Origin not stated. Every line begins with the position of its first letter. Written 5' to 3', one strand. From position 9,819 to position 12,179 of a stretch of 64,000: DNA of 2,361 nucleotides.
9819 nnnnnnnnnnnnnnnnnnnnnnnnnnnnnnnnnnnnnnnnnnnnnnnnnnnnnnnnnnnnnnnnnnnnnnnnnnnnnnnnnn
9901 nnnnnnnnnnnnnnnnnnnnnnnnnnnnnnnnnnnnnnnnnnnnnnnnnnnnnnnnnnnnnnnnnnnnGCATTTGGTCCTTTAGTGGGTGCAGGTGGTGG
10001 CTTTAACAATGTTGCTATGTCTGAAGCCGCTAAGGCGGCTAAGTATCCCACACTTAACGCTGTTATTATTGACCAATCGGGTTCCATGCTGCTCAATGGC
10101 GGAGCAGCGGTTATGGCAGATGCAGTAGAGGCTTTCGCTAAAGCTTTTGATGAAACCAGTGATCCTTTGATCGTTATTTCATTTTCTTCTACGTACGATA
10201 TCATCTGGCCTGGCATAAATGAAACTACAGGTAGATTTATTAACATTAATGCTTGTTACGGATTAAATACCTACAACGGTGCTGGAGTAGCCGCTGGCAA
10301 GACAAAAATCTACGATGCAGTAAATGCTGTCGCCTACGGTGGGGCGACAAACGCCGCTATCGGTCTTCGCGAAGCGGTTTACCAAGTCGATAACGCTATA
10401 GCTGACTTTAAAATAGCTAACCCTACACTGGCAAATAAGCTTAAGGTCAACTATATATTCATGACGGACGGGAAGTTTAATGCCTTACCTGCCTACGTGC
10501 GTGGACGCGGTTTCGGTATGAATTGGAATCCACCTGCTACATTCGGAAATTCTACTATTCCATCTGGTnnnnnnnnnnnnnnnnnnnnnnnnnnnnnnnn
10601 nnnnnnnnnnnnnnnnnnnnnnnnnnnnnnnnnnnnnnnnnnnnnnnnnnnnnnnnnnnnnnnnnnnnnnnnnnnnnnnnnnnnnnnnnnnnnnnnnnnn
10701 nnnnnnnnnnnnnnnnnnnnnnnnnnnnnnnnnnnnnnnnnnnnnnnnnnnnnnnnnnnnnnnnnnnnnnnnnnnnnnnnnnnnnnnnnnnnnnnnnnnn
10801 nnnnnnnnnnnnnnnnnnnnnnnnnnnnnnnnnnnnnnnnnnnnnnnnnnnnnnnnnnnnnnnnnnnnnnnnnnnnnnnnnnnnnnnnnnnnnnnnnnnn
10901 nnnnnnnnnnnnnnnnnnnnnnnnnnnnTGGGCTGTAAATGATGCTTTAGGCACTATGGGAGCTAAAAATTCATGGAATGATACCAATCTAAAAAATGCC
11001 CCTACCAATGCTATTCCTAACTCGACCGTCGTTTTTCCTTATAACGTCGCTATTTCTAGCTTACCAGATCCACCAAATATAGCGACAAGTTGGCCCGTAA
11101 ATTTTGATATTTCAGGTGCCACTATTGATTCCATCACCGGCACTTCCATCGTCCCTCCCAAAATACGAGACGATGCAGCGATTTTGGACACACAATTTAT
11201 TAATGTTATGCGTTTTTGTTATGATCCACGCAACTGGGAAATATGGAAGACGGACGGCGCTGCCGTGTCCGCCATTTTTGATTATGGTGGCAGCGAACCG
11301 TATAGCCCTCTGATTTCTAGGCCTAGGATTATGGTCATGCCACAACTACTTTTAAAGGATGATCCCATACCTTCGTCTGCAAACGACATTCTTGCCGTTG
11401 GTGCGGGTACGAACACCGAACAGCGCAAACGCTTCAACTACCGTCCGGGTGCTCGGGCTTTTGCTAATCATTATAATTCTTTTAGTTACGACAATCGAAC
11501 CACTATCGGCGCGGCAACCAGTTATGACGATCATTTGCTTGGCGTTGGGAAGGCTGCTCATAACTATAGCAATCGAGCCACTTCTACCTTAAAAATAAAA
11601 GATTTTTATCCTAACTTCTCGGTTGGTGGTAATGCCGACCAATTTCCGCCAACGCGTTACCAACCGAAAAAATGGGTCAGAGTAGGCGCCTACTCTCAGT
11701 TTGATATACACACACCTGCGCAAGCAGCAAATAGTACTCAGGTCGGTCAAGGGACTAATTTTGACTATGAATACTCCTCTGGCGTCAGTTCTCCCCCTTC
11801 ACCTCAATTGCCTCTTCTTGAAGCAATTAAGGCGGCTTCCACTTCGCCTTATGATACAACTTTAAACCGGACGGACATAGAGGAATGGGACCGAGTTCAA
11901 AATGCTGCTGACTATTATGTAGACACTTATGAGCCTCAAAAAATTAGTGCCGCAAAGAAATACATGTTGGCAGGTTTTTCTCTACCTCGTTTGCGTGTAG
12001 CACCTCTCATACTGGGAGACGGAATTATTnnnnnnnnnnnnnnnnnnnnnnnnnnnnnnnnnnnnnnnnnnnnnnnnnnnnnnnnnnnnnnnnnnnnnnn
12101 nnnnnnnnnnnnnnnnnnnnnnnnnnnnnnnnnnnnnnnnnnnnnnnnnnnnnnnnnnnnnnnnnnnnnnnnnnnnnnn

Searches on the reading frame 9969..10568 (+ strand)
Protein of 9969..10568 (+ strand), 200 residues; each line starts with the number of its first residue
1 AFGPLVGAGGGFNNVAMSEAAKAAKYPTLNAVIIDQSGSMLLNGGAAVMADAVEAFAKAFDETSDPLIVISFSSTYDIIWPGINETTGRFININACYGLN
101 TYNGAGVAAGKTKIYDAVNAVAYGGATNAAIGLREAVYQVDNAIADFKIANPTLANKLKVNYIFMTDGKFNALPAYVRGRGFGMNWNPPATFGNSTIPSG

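Call 69: search_protein_families(library=pfam, proteins=[window:9969-10568:+], max_evalue=10)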
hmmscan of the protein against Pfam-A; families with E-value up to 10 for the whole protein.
window:9969-10568:+ (200 aa): 2 families
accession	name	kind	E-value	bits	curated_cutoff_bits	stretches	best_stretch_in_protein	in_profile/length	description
PF13519.12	VWA_2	-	0.00065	20.7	27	1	32-118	3-82/107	von Willebrand factor type A domain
PF00092.34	VWA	-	0.011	16.4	23.8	1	32-169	4-114/174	von Willebrand factor type A domain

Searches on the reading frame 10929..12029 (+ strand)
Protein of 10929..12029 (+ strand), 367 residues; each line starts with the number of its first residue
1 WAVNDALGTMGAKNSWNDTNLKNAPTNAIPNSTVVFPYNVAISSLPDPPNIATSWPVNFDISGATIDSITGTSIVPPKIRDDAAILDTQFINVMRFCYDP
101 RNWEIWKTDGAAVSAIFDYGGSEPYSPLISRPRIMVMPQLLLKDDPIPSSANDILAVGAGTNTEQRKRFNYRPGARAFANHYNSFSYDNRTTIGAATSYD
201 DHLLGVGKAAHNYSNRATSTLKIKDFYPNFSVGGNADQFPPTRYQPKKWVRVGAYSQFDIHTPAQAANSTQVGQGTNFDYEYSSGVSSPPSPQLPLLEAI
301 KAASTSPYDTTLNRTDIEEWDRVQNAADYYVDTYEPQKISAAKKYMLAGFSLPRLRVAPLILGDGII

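Call 87: find_related_loci(query=window:10929-12029:+, collection=metagenome_contigs, flank=3000)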
Query window:10929-12029:+ (367 aa) in metagenome_contigs; peptide patterns used: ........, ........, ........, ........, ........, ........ (x = any residue, [..] = any of these).
107 stretches matched a pattern; 3 encode a relative of the query (tblastn E <= 1e-3); 3 distinct loci.
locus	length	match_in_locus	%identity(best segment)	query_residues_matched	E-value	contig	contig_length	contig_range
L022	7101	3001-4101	99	1-367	0e+0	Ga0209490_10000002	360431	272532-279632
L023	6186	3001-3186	41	57-118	2e-6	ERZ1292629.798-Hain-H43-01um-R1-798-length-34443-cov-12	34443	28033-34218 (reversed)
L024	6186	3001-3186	41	57-118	2e-6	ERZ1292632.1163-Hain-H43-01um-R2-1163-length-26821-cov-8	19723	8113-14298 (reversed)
